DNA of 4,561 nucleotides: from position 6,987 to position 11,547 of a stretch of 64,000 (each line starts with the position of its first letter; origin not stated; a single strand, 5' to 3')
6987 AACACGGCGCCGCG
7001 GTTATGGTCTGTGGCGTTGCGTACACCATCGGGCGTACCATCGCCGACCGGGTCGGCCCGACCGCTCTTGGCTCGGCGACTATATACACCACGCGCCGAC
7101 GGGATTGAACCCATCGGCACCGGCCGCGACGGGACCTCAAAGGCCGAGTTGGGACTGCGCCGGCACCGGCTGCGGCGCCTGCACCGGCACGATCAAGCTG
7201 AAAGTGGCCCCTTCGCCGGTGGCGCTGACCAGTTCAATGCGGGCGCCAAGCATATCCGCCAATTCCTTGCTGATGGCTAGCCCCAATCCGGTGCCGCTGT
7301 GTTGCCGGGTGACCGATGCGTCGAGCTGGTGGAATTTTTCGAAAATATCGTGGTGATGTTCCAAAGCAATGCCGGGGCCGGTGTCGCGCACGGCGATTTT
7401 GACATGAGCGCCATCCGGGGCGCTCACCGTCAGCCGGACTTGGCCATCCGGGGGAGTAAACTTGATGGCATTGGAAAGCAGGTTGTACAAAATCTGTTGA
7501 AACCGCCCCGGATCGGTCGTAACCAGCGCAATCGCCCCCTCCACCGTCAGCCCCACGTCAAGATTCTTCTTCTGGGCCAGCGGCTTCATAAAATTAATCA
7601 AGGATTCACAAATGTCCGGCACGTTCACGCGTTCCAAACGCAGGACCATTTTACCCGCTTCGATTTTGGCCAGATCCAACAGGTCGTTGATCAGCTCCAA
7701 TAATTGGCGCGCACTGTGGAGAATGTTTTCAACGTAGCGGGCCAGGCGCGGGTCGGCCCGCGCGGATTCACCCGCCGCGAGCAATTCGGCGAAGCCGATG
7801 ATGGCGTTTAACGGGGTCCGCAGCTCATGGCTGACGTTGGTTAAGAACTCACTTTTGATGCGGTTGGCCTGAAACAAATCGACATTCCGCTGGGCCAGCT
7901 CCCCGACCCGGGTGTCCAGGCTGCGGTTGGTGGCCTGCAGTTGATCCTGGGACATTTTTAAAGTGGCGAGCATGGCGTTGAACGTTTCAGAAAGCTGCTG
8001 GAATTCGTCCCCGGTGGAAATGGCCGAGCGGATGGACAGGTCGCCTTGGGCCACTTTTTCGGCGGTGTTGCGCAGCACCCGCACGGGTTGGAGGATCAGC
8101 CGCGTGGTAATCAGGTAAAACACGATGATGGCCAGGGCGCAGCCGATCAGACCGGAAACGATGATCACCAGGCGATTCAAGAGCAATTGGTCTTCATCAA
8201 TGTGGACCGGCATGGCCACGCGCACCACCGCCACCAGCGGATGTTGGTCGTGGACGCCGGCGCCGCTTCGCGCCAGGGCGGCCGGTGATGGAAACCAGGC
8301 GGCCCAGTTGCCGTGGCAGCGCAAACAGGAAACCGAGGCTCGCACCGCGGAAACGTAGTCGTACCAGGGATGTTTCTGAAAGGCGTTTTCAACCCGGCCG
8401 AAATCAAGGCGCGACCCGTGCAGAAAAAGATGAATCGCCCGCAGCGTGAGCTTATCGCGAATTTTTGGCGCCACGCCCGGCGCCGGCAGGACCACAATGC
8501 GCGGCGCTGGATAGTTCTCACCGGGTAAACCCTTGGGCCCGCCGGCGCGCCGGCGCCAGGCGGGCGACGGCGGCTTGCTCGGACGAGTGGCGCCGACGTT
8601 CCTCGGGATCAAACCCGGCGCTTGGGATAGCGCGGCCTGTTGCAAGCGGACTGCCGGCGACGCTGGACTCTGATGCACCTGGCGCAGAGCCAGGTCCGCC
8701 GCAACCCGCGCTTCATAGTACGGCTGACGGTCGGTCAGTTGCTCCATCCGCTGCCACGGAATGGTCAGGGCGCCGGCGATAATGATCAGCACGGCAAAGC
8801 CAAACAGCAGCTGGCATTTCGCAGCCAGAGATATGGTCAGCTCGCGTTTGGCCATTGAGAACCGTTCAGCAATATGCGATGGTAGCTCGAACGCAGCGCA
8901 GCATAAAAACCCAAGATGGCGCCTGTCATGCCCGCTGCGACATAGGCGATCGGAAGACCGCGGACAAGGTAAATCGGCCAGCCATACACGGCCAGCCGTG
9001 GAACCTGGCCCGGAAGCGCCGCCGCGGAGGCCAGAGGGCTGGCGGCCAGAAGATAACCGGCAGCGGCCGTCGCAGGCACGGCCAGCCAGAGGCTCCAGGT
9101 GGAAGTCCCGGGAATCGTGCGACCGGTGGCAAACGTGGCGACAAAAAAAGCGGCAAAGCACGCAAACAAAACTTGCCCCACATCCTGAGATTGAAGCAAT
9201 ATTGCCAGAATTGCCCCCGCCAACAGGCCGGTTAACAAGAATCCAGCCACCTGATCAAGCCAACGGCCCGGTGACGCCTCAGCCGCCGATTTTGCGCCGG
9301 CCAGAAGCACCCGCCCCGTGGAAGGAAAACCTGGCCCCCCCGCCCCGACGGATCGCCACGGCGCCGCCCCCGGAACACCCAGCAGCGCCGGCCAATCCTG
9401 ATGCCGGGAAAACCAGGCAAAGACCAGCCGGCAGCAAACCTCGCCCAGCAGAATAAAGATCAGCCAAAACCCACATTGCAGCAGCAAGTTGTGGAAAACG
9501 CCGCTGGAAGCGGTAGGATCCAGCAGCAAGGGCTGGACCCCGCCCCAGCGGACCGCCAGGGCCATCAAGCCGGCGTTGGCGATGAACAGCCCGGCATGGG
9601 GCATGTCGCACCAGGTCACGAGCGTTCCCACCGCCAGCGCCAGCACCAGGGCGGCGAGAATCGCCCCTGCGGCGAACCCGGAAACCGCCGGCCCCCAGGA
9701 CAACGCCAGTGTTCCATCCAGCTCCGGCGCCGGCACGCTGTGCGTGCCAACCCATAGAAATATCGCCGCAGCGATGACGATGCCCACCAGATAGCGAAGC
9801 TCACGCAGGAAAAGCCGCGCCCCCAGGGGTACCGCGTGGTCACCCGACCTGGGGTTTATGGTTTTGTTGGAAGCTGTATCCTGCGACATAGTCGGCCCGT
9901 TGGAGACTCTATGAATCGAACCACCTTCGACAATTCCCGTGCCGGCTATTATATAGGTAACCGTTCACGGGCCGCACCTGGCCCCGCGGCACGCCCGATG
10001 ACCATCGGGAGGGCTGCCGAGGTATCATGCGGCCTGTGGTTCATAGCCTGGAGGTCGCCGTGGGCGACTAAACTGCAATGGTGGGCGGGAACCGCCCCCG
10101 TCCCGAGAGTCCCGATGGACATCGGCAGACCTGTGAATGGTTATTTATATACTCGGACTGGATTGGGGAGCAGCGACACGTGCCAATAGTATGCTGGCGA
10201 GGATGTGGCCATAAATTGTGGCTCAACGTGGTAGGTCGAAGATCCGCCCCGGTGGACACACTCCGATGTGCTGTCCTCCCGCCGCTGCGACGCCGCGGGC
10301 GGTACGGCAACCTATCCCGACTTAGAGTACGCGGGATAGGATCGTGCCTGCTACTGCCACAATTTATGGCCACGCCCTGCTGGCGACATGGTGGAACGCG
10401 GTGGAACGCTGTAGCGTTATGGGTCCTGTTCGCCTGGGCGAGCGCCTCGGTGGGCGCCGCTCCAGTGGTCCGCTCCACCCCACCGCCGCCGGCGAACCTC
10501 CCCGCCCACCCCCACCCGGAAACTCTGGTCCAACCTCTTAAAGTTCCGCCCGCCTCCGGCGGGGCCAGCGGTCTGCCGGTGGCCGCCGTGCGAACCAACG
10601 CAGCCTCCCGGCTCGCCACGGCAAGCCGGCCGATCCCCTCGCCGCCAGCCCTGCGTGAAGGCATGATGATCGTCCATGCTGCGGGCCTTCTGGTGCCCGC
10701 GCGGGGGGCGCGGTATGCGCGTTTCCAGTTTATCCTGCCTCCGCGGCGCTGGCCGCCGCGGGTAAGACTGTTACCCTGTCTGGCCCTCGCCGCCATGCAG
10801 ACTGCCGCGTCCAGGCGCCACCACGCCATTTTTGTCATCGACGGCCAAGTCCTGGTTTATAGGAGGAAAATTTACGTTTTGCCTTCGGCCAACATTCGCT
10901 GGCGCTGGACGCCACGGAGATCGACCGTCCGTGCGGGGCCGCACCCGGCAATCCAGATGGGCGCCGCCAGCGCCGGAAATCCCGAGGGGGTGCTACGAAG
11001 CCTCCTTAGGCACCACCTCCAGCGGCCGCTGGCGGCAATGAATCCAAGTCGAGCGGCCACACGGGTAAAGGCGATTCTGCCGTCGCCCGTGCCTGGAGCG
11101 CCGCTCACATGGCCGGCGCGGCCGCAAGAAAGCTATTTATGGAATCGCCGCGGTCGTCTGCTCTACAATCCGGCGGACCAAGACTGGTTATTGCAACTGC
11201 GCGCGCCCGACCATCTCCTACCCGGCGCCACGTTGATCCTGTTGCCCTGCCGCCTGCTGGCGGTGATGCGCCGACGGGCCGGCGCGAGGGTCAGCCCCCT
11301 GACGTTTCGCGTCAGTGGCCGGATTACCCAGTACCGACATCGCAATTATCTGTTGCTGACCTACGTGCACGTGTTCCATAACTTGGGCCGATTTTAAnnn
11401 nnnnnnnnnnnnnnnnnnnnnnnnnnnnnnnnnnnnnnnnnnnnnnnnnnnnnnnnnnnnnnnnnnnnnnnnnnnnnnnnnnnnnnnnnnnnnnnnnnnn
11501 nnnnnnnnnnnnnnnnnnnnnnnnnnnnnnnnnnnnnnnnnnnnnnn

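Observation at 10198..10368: MITE-like insertion: 22-bp inverted ends flanked by a 9-bp direct repeat (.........), with an inner 9-bp-stem hairpin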

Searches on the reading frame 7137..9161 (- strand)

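Call 18: search_protein_families(library=pfam, proteins=[window:7137-9161:-], max_evalue=0.01)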
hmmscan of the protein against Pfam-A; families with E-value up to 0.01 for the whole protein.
window:7137-9161:- (674 aa): 4 families
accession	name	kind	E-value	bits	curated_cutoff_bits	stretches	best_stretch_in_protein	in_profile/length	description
PF02518.31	HATPase_c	-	8.5e-29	100.7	26.4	1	550-661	2-110/111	Histidine kinase-, DNA gyrase B-, and HSP90-like ATPase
PF00512.31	HisKA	-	3.7e-23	81.8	26.9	1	436-503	2-66/66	His Kinase A (phospho-acceptor) domain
PF00672.30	HAMP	-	6.7e-13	49.2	25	1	352-402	2-52/53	HAMP domain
PF13581.12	HATPase_c_2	-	0.0035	17.8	27.4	1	562-638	40-112/127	Histidine kinase-like ATPase domain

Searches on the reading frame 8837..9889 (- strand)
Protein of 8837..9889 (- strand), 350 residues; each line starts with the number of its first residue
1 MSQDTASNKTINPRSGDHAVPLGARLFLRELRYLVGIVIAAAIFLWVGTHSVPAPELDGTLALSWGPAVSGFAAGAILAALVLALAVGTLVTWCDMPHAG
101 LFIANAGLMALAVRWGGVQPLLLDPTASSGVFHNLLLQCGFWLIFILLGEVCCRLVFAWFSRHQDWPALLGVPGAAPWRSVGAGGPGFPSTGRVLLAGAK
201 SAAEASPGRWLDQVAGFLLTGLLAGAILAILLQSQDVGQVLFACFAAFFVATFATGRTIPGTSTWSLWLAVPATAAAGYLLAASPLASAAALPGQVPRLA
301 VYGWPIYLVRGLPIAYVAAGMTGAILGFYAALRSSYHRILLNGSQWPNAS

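Call 18: search_protein_families(library=pfam, proteins=[window:8837-9889:-], max_evalue=0.01)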
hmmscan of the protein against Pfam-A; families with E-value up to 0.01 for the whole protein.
window:8837-9889:- (350 aa): 0 families

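Call 33: find_encoding_contigs(protein=window:8837-9889:-, flank=3000, max_places=10)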
Protein window:8837-9889:- (350 aa): 4 contigs read that carry it; 3 places shown.
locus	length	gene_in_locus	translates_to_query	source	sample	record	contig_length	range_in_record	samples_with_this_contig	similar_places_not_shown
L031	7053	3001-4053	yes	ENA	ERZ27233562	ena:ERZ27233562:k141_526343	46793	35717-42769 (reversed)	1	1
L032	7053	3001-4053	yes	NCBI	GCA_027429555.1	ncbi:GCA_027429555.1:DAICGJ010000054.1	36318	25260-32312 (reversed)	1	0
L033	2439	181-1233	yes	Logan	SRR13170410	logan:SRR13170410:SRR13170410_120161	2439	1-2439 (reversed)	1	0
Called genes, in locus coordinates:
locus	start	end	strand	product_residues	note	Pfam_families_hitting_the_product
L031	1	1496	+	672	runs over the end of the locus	PF07690:MFS_1, PF05977:MFS_3, PF07690:MFS_1, PF01553:Acyltransferase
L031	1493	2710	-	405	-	-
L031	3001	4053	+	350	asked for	-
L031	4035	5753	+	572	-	PF00672:HAMP, PF00512:HisKA, PF02518:HATPase_c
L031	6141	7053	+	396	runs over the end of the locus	PF00162:PGK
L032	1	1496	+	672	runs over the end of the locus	PF07690:MFS_1, PF05977:MFS_3, PF07690:MFS_1, PF01553:Acyltransferase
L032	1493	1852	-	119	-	-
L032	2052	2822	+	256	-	-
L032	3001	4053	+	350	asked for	-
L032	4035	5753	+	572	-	PF00672:HAMP, PF00512:HisKA, PF02518:HATPase_c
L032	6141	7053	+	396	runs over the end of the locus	PF00162:PGK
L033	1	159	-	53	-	?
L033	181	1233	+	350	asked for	-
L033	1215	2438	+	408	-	?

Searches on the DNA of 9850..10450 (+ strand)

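Call 55: search_dna_similar(query=window:10192-10386:+, collection=plasmids, mode=distant, max_evalue=0.01)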
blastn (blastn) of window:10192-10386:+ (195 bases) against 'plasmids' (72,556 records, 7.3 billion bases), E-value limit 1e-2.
No match.

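Call 73: search_rna_families(source=window, start=9850, end=10450, threshold=evalue, max_evalue=1)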
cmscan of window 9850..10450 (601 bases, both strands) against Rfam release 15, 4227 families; matches with E-value up to 1: 0.
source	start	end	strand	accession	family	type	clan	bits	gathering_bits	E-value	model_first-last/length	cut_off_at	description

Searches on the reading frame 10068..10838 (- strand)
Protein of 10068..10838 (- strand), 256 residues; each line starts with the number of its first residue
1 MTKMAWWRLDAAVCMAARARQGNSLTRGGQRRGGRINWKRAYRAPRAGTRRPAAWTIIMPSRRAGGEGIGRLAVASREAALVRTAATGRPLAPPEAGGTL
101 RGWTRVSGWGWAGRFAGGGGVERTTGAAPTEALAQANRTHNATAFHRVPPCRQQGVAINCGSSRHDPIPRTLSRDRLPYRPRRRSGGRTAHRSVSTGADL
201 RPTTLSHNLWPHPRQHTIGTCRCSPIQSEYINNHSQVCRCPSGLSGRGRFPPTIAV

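Call 18: search_protein_families(library=pfam, proteins=[window:10068-10838:-], max_evalue=0.01)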
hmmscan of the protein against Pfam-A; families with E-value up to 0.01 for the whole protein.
window:10068-10838:- (256 aa): 0 families

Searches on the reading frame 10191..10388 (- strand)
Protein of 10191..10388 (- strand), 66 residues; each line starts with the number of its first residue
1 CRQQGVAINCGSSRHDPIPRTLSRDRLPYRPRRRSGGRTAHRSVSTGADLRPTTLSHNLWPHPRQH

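Call 74: search_protein_families(library=pfam, proteins=[window:10191-10388:-], max_evalue=0.1)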
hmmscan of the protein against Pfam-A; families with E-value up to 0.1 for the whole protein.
window:10191-10388:- (66 aa): 0 families
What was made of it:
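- Not coding: there is no Pfam hit (call 74).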

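Call 94: search_protein_representatives(protein=window:10191-10388:-)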
Query: 66 residues. Proteins with E-value up to 0.001 (for the whole library): 4; up to 1e-10: 1; up to 1e-30: 1. The best 4 are listed.
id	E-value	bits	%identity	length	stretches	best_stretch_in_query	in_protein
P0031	1.2e-36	139.4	100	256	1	1-66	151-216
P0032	1.2e-09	54.0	64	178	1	3-65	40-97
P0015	1.5e-09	53.7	71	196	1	4-57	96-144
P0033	3.1e-05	40.1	63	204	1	8-63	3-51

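Call 96: find_encoding_contigs(protein=P0033, flank=3000, max_places=6)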
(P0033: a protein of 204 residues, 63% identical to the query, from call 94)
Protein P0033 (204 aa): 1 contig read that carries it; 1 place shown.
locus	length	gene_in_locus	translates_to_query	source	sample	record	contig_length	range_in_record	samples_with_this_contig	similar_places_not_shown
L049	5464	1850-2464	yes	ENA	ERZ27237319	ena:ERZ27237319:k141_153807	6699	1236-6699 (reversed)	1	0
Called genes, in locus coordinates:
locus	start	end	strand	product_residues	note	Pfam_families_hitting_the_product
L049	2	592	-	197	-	?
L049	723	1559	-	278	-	PF02754:CCG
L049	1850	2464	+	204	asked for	-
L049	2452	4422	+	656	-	PF01370:Epimerase, PF01408:GFO_IDH_MocA (weak)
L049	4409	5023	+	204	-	PF00132:Hexapep (weak)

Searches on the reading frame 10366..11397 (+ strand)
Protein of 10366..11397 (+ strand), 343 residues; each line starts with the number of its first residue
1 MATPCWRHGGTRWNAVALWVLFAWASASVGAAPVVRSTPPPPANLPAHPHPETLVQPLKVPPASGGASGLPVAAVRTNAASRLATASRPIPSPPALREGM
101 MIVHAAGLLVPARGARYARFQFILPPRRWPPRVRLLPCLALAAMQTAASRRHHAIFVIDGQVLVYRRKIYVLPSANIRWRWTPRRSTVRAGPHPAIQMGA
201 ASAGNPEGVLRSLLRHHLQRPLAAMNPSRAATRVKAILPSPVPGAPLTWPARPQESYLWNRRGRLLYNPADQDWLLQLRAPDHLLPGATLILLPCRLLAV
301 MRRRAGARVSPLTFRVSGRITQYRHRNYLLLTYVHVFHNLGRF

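Call 18: search_protein_families(library=pfam, proteins=[window:10366-11397:+], max_evalue=0.01)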
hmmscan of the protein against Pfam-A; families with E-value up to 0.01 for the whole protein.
window:10366-11397:+ (343 aa): 0 families
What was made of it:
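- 10366..11397 (+): Conserved hypothetical secreted protein (343 aa as annotated). Its 5' end is overlapped by the element. No Pfam domain (call 18).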

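Call 19: find_homologous_proteins(query=window:10366-11397:+)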
Query window:10366-11397:+ (343 aa): 13 proteins with E <= 0.001 among 8000 candidates.
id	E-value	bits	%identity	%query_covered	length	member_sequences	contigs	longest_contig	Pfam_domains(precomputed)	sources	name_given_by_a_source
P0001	2.8e-198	677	90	100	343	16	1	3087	-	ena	-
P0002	1.3e-48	185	41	72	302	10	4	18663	-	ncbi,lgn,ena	-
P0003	2.3e-45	174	38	81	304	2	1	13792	-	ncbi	ncbi:MAG: hypothetical protein ACP5VQ_05715 [Phycisphaerae bacterium]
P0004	2.5e-12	65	38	58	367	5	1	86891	-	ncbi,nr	ncbi:MAG: hypothetical protein JNK25_15400 [Phycisphaerae bacterium]|nr:hypothetical protein [Phycis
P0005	8.4e-9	54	27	87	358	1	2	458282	-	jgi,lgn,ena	-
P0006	1.0e-7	50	30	71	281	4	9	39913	-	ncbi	ncbi:MAG: hypothetical protein ACYTE6_03410 [Planctomycetota bacterium]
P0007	1.3e-7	50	29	70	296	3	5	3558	-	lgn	-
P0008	6.4e-7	48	26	79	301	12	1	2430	-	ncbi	-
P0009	2.2e-6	46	27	79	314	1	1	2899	-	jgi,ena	-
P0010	5.2e-5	41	28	59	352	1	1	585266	-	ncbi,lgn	ncbi:MAG: hypothetical protein R3B57_04190 [Phycisphaerales bacterium]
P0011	8.4e-5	41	27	70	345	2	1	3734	-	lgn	-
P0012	1.0e-4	40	28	92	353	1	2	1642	-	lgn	-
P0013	1.4e-4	40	35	23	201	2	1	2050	-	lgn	-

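Call 20: find_encoding_contigs(protein=P0002, flank=4000, max_places=4)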
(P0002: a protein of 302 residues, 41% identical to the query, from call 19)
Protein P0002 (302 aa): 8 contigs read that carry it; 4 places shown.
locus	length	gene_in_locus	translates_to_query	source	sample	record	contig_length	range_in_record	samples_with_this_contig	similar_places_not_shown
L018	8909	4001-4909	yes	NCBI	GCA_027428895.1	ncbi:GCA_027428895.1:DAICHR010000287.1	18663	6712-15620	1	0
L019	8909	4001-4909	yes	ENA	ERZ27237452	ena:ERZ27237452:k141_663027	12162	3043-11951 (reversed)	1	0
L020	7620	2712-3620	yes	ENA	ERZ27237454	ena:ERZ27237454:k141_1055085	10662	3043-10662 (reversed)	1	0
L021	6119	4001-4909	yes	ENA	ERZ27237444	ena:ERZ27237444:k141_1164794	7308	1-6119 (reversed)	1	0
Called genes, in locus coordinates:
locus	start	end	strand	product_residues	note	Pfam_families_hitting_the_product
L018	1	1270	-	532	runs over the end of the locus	PF00117:GATase, PF07722:Peptidase_C26, PF02540:NAD_synthase (weak), PF03054:tRNA_Me_trans (faint), PF00958:GMP_synt_C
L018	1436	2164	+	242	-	PF01128:IspD, PF12804:NTP_transf_3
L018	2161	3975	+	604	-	PF14520:HHH_5 (faint), PF14716:HHH_8, PF14792:DNA_pol_B_palm (weak), PF14791:DNA_pol_B_thumb, PF02811:PHP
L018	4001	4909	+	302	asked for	-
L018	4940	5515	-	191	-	PF01058:Oxidored_q6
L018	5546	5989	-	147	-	PF00507:Oxidored_q4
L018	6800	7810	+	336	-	PF02608:Bmp, PF13407:Peripla_BP_4 (weak)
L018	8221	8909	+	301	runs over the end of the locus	PF01507:PAPS_reduct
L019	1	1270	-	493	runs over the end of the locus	?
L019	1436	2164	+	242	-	PF01128:IspD, PF12804:NTP_transf_3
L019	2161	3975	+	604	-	PF14520:HHH_5 (faint), PF14716:HHH_8, PF14792:DNA_pol_B_palm (weak), PF14791:DNA_pol_B_thumb, PF02811:PHP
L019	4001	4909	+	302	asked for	-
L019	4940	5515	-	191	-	PF01058:Oxidored_q6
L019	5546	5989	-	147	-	PF00507:Oxidored_q4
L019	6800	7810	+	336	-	PF02608:Bmp, PF13407:Peripla_BP_4 (weak)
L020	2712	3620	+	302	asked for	-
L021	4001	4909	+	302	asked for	-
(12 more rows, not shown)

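Call 21: find_encoding_contigs(protein=P0003, flank=4000, max_places=3)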
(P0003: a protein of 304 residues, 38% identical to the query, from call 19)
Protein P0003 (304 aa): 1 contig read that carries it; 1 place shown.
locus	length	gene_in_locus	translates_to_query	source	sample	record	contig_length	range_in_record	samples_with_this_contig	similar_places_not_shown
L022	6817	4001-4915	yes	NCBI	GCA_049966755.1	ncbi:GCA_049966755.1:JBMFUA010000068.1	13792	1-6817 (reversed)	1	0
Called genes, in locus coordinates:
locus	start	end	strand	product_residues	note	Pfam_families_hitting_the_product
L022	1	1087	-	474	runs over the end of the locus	PF00072:Response_reg, PF00158:Sigma54_activat, PF14532:Sigma54_activ_2, PF00004:AAA (weak), PF07728:AAA_5, PF25601:AAA_lid_14, PF02954:HTH_8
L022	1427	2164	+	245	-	PF01128:IspD, PF12804:NTP_transf_3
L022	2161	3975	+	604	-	PF14520:HHH_5 (faint), PF14716:HHH_8, PF14792:DNA_pol_B_palm (weak), PF14791:DNA_pol_B_thumb, PF02811:PHP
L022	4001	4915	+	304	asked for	-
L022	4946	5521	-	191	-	PF01058:Oxidored_q6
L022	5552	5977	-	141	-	PF00507:Oxidored_q4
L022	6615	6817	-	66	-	?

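Call 22: find_encoding_contigs(protein=P0001, flank=4000, max_places=3)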
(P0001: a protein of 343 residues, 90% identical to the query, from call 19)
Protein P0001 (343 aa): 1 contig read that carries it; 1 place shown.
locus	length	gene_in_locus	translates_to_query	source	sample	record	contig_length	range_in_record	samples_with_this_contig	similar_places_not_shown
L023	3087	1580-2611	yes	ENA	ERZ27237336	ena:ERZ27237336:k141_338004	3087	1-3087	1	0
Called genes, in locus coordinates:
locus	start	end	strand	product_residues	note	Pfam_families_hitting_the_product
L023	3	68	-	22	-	?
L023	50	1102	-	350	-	-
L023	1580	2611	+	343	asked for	-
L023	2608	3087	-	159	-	?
